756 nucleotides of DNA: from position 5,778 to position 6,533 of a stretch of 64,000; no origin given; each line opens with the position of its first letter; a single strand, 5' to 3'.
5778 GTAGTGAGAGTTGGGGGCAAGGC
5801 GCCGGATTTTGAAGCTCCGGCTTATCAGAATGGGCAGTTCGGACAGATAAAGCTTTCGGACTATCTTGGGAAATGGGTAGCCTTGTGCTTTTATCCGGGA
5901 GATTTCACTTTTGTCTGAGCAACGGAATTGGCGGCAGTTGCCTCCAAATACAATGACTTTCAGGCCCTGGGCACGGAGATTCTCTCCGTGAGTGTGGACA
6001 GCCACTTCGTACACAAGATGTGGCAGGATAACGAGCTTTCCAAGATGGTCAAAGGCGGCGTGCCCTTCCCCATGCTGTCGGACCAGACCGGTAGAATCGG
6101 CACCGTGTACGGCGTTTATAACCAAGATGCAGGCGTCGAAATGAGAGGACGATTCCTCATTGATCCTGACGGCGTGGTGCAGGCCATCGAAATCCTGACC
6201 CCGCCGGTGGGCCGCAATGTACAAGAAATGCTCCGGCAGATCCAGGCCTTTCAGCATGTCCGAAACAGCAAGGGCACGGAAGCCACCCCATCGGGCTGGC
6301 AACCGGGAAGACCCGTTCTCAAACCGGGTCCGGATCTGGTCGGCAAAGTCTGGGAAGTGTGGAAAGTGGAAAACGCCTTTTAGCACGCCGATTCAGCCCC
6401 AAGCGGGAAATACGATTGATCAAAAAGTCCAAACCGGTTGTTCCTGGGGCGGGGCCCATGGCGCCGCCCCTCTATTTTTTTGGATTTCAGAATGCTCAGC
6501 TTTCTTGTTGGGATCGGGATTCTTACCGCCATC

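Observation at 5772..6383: Peroxiredoxin whose peroxidatic cysteine is replaced by an in-frame UGA (selenocysteine)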

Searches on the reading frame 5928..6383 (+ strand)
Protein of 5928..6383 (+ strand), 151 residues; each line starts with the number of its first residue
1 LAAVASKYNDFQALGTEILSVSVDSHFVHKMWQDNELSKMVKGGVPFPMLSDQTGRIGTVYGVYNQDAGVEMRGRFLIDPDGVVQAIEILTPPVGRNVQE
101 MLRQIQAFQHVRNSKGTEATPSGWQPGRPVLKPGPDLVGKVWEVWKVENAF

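Call 23: find_encoding_contigs(protein=window:5928-6383:+, flank=10000, max_places=6)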
Protein window:5928-6383:+ (151 aa): 1 contig read that carries it; 1 place shown.
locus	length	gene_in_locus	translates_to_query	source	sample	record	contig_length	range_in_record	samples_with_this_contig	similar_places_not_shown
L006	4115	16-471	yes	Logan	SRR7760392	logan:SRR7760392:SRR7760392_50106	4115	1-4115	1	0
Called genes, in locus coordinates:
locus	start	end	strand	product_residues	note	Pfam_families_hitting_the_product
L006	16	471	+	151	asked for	PF00578:AhpC-TSA, PF08534:Redoxin (weak), PF10417:1-cysPrx_C (weak)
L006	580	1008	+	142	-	PF01592:NifU_N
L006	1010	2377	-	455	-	PF00989:PAS, PF08448:PAS_4, PF13426:PAS_9, PF00158:Sigma54_activat, PF14532:Sigma54_activ_2, PF07728:AAA_5, PF25601:AAA_lid_14, PF02954:HTH_8, +1 more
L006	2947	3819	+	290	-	PF02219:MTHFR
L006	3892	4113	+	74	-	?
